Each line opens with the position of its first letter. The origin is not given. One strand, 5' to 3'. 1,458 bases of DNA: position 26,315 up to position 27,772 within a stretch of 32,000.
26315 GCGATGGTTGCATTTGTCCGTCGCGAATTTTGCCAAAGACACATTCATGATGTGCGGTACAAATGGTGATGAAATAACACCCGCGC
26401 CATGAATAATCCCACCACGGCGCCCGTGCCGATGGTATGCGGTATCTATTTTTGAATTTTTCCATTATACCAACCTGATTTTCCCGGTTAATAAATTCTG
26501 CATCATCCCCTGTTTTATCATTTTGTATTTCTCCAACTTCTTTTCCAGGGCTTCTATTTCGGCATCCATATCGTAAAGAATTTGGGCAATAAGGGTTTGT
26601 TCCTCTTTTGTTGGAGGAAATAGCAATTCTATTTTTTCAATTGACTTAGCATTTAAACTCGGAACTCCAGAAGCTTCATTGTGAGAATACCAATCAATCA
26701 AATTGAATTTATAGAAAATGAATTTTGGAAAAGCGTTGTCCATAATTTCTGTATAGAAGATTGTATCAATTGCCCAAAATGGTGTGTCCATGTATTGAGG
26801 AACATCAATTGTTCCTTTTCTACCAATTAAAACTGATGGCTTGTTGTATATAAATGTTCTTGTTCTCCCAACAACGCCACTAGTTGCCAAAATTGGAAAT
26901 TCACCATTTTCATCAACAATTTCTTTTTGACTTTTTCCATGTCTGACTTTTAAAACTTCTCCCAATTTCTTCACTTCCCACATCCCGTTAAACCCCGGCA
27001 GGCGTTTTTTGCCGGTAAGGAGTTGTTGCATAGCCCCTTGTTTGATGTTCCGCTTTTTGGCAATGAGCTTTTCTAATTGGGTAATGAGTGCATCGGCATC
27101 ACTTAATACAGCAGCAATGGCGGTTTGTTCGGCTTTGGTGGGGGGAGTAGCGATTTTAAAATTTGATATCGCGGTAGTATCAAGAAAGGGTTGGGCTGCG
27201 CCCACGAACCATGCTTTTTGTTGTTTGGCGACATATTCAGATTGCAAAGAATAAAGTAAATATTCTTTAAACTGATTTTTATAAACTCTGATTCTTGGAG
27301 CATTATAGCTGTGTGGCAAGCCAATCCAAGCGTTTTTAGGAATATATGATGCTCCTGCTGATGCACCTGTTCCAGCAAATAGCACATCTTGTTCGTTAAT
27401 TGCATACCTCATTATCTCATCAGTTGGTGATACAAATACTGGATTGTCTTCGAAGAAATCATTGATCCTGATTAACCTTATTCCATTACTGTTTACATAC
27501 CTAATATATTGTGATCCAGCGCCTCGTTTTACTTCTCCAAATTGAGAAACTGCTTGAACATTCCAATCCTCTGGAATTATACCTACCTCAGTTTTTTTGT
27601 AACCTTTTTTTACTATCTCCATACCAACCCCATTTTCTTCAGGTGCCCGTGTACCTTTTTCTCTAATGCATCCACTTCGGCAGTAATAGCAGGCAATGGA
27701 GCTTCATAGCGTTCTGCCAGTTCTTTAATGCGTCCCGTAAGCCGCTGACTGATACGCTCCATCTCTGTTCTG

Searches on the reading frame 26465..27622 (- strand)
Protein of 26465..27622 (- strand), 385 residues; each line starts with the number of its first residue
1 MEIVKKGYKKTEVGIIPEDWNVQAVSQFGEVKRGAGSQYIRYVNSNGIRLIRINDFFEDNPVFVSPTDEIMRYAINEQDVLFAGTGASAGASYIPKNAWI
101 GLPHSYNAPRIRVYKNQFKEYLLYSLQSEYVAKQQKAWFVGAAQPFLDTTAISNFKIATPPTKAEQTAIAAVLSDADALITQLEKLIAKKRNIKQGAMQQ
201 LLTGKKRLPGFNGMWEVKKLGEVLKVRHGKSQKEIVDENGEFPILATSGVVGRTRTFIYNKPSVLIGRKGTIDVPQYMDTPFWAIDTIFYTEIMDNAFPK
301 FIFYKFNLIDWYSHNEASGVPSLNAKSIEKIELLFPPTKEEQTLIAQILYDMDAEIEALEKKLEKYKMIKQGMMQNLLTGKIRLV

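Call 35: search_protein_families(library=pfam, proteins=[window:26465-27622:-], max_evalue=0.00001)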
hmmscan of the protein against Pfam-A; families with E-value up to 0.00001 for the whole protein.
window:26465-27622:- (385 aa): 1 family
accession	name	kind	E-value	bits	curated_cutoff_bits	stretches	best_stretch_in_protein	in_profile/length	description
PF01420.25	Methylase_S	-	2.2e-31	109.8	22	2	215-363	4-163/168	Type I restriction modification DNA specificity domain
